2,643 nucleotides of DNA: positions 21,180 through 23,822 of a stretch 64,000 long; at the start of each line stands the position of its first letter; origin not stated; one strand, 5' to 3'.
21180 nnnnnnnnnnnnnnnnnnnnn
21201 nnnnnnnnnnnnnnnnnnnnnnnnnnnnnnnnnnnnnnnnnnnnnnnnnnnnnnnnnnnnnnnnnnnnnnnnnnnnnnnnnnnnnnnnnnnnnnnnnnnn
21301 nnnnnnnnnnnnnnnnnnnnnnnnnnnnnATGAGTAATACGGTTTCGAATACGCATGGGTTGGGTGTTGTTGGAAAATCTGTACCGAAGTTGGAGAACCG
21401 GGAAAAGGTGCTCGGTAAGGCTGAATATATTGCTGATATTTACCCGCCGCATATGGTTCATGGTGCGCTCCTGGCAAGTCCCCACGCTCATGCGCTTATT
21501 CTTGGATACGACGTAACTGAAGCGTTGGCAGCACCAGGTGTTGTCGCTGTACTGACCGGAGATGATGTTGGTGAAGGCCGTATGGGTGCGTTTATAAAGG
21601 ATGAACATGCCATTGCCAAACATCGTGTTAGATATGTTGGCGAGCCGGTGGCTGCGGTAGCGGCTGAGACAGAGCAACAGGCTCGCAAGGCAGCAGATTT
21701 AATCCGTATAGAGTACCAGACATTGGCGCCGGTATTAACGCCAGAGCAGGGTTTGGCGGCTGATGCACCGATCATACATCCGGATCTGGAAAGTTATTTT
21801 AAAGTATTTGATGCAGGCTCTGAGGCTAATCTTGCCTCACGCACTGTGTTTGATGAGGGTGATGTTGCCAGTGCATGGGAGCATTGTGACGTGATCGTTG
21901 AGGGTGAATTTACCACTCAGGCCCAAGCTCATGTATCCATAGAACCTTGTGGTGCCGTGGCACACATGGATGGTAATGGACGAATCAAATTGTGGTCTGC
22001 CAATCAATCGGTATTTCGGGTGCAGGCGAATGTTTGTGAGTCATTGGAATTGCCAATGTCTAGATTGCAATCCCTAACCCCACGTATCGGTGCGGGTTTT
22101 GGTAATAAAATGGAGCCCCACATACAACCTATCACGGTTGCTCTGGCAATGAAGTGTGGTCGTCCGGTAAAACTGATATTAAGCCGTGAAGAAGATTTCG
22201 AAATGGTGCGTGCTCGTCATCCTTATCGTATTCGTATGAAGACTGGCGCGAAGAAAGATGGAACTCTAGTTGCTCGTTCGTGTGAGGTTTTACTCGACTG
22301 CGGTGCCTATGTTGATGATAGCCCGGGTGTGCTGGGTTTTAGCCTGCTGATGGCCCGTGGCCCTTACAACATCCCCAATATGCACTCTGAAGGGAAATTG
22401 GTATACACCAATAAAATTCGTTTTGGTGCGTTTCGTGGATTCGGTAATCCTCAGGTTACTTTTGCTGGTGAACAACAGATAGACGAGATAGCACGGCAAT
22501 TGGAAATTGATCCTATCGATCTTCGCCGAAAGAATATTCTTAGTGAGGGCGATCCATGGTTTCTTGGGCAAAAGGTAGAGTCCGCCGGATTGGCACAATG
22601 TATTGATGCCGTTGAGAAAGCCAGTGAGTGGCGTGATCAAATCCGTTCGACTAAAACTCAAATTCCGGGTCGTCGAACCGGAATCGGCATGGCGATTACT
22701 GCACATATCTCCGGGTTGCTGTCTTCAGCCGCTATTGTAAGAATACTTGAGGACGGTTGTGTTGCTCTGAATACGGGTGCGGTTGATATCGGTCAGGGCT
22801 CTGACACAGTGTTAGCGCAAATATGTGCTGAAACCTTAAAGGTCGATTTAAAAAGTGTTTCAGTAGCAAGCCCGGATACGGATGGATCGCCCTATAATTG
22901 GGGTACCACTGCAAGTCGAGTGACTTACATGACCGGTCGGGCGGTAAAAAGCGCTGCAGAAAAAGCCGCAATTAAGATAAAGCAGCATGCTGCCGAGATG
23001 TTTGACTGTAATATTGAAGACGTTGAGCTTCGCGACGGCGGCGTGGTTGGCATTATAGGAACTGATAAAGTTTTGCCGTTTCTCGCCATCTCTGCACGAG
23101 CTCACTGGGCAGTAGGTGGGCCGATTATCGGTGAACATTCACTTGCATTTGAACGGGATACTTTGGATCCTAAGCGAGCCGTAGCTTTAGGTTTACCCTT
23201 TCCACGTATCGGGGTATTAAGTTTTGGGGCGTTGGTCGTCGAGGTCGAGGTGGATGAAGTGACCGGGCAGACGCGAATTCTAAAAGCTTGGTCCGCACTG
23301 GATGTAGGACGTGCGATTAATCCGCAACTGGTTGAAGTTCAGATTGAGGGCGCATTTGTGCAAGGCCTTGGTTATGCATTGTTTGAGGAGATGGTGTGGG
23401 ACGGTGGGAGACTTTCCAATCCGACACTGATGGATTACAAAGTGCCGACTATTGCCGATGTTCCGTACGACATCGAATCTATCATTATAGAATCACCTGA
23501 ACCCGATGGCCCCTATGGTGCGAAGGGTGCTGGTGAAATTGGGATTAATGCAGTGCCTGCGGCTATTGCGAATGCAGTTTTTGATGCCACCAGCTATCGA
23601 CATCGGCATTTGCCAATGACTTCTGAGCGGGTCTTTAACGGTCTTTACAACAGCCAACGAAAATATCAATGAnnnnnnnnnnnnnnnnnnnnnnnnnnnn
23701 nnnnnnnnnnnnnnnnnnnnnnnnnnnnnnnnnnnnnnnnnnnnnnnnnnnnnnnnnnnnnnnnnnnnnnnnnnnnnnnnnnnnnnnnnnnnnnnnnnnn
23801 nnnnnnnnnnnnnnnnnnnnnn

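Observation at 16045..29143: Incomplete NicX-type N-heteroaromatic catabolic island with its own cofactor maturation genes and a Liv-type importer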

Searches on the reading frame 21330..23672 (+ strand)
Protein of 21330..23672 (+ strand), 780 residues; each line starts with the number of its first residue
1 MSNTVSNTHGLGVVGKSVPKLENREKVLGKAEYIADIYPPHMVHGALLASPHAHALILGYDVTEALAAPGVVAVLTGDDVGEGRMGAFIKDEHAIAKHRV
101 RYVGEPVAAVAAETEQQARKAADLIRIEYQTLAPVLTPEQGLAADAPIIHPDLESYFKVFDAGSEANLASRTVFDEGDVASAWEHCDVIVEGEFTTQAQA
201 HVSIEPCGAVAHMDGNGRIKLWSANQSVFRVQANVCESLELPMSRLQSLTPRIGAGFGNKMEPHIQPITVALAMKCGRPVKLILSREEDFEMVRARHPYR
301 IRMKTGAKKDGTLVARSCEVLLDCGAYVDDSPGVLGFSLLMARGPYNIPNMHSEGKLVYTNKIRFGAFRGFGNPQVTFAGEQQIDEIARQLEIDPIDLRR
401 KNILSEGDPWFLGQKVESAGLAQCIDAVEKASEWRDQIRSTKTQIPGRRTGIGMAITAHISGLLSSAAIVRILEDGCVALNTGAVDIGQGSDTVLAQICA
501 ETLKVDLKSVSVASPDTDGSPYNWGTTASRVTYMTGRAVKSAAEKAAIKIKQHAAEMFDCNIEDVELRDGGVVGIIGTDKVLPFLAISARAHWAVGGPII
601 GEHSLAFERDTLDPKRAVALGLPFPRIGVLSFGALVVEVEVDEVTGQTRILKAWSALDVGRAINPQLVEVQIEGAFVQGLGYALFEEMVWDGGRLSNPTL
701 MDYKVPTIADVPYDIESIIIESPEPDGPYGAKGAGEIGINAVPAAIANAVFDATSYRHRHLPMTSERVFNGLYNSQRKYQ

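Call 3: search_protein_families(library=pfam, proteins=[window:21330-23672:+])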
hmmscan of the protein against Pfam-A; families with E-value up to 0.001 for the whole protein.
window:21330-23672:+ (780 aa): 3 families
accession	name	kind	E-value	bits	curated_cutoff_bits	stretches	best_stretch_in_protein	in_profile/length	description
PF02738.23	MoCoBD_1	-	1.1e-77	260.9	27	1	170-403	11-244/244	Molybdopterin cofactor-binding domain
PF20256.3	MoCoBD_2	-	4.9e-76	256.3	27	1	432-712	9-283/283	Molybdopterin cofactor-binding domain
PF01315.27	Ald_Xan_dh_C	-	4.4e-29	101.4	31.3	1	29-132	2-109/110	Aldehyde oxidase and xanthine dehydrogenase, a/b hammerhead domain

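Call 4: search_protein_families(library=ncbifam, proteins=[window:21330-23672:+])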
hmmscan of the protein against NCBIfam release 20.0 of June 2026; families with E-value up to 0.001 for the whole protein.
window:21330-23672:+ (780 aa): 13 families
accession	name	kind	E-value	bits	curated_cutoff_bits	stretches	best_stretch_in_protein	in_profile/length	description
TIGR03194.1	4hydrxCoA_A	equivalog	9.8e-169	563.2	994.55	1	18-771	1-745/746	4-hydroxybenzoyl-CoA reductase subunit alpha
NF043082.1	XdhA_XDHase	equivalog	1e-159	533.1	780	1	14-773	1-753/758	xanthine dehydrogenase subunit XdhA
NF007426.0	PRK09970.1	equivalog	4.8e-152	507.7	916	1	13-772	5-755/761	xanthine dehydrogenase molybdenum-binding subunit XdhA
TIGR03196.1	pucD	equivalog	4.5e-141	471.7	783.65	1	14-768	3-754/763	xanthine dehydrogenase subunit D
NF041018.1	glyceraldDH_alpha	equivalog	4.5e-121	405.6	790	1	14-768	3-740/741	glyceraldehyde dehydrogenase subunit alpha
TIGR03311.1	Se_dep_XDH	equivalog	8.9e-113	378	830.45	2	6-554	154-682/848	selenium-dependent xanthine dehydrogenase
NF045668.1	pterin_aldehy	equivalog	1.8e-107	360.6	1100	2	12-548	173-716/905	molybdopterin-dependent aldehyde oxidoreductase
TIGR02965.1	xanthine_xdhB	equivalog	4.1e-107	359.2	849.5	1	20-772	7-754/758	xanthine dehydrogenase molybdopterin binding subunit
NF040766.1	CODH_aero_grp5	exception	1.9e-104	350.4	950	2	13-580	4-582/785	aerobic carbon-monoxide dehydrogenase large subunit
TIGR03313.1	Se_sel_red_Mo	hypoth_equivalog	2.5e-98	330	1101.9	2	165-772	350-949/951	molybdopterin-dependent oxidoreductase Mo/Fe-S-binding subunit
NF041671.1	peri_hyde_PaoC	equivalog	9.2e-93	311.9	1180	1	11-772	15-731/735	aldehyde oxidoreductase molybdenum-binding subunit PaoC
TIGR02416.1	CO_dehy_Mo_lg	equivalog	2.5e-86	290.5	991.15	1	27-769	6-768/770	aerobic carbon-monoxide dehydrogenase large subunit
TIGR02969.1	mam_aldehyde_ox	subfamily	4.5e-73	246.4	1912.3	2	13-544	575-1096/1330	aldehyde oxidase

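Call 24: search_dna_similar(query=window:21330-23672:+, collection=plasmids, mode=protein, max_rows=40)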
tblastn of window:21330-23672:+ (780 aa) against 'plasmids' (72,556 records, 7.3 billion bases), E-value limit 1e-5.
Records with a match: 1194; places in all: 2226; records where one place covers at least 80% of the query: 1053.
Best place of each record, by identity: <60% 1194.
By first word of the organism name: Sinorhizobium 156; Rhizobium 138; Pantoea 93; Pseudosulfitobacter 90; Agrobacterium 43; Azospirillum 34; Sulfitobacter 32; Streptomyces 28; Paracoccus 21; Ensifer 21; and 149 more.
By predicted mobility (MOB-suite, as given by PLSDB): non-mobilizable 779; conjugative 278; mobilizable 137.
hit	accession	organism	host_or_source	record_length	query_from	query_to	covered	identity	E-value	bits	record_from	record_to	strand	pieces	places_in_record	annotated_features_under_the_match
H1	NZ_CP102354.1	Paracoccus sp. SMMA_5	pure culture,Lotus pond, a sulfur-borax ...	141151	9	778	99%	37.0%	7e-108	370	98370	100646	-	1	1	molybdopterin cofactor-binding domain-containing protein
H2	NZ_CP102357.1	Paracoccus sp. SMMA_5_TC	pure culture,Lotus pond, a sulfur-borax ...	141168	9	778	99%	37.0%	7e-108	370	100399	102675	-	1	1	molybdopterin cofactor-binding domain-containing protein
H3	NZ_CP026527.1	Sinorhizobium meliloti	Medicago sativa L. subsp. ambigua,Cell ...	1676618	13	772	97%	37.3%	2e-108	372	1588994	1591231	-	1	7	none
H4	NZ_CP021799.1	Sinorhizobium meliloti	Medicago sativa,Single Cell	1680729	13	772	97%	37.3%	2e-108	372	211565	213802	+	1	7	none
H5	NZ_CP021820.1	Sinorhizobium meliloti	Medicago truncatula,Single Cell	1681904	13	772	97%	37.3%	2e-108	372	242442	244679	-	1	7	none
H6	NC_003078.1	Sinorhizobium meliloti 1021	-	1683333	13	772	97%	37.3%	2e-108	372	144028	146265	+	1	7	none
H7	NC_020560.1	Sinorhizobium meliloti 2011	-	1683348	13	772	97%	37.3%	2e-108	372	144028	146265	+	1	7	none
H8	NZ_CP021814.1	Sinorhizobium meliloti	Medicago truncatula,Single Cell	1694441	13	772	97%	37.3%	2e-108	372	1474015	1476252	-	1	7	none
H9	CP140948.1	Sinorhizobium meliloti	Medicago lupulina,whole organism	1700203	13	772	97%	37.3%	2e-108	372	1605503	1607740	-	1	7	xanthine dehydrogenase family protein molybdopterin-binding subunit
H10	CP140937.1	Sinorhizobium meliloti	Medicago lupulina,whole organism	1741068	13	772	97%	37.3%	2e-108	372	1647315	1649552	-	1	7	xanthine dehydrogenase family protein molybdopterin-binding subunit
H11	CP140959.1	Sinorhizobium meliloti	Medicago lupulina,whole organism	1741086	13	772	97%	37.3%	2e-108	372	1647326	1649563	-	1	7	xanthine dehydrogenase family protein molybdopterin-binding subunit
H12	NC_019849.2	Sinorhizobium meliloti GR4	-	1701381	13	772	97%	37.3%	2e-108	372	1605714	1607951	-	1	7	none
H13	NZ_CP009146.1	Sinorhizobium meliloti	Medicago orbicularis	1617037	13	772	97%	37.3%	2e-108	372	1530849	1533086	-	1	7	none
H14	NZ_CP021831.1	Sinorhizobium meliloti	Medicago truncatula,Single Cell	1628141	13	772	97%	37.3%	2e-108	372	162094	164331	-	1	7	none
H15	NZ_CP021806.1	Sinorhizobium meliloti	Medicago truncatula,Single Cell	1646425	13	772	97%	37.3%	2e-108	372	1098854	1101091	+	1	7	none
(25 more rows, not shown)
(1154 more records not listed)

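Call 27: search_solved_structures(query=window:21330-23672:+, max_evalue=1e-30)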
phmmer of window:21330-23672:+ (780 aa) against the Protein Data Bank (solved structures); distinct sequences matched with E-value up to 1e-30: 42.
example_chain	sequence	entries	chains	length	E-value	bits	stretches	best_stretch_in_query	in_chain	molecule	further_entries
1rm6_A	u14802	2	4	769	7.9e-114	384.5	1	12-769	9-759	4-hydroxybenzoyl-CoA reductase alpha subunit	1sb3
1t3q_B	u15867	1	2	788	6.9e-80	272.2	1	14-772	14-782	quinoline 2-oxidoreductase large subunit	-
7dqx_A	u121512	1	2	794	9.3e-78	265.2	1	14-771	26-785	6-hydroxypseudooxynicotine dehydrogenase complex subunit gamma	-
8uem_A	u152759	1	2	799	2.5e-77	263.8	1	22-772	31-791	Carbon monoxide dehydrogenase (Large chain), CoxL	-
3sr6_C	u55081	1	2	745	4.7e-76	259.5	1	13-547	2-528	Xanthine dehydrogenase/oxidase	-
1fiq_C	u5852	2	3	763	4.9e-76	259.5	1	13-547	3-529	XANTHINE OXIDASE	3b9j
3etr_C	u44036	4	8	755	5.1e-76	259.4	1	13-547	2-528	Xanthine dehydrogenase/oxidase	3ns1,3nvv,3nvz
3nrz_C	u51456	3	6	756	5.1e-76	259.4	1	13-547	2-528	Xanthine dehydrogenase/oxidase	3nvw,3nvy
3eub_C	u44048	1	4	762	5.3e-76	259.4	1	13-547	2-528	Xanthine dehydrogenase/oxidase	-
1sij_A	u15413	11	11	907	1.1e-75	258.3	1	15-545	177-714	Aldehyde oxidoreductase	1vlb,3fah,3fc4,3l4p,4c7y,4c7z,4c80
1n5x_A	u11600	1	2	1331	4.9e-75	256.2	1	13-547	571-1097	Xanthine Dehydrogenase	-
1fo4_A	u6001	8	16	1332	4.9e-75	256.2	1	13-547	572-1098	XANTHINE DEHYDROGENASE | Xanthine dehydrogenase/oxidase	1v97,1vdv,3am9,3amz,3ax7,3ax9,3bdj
3una_A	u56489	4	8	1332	4.9e-75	256.2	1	13-547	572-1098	Xanthine dehydrogenase/oxidase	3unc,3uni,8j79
2e1q_A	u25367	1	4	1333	5.1e-73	249.5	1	13-546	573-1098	Xanthine dehydrogenase/oxidase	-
2ckj_A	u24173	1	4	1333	8.7e-73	248.7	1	13-546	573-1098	XANTHINE OXIDOREDUCTASE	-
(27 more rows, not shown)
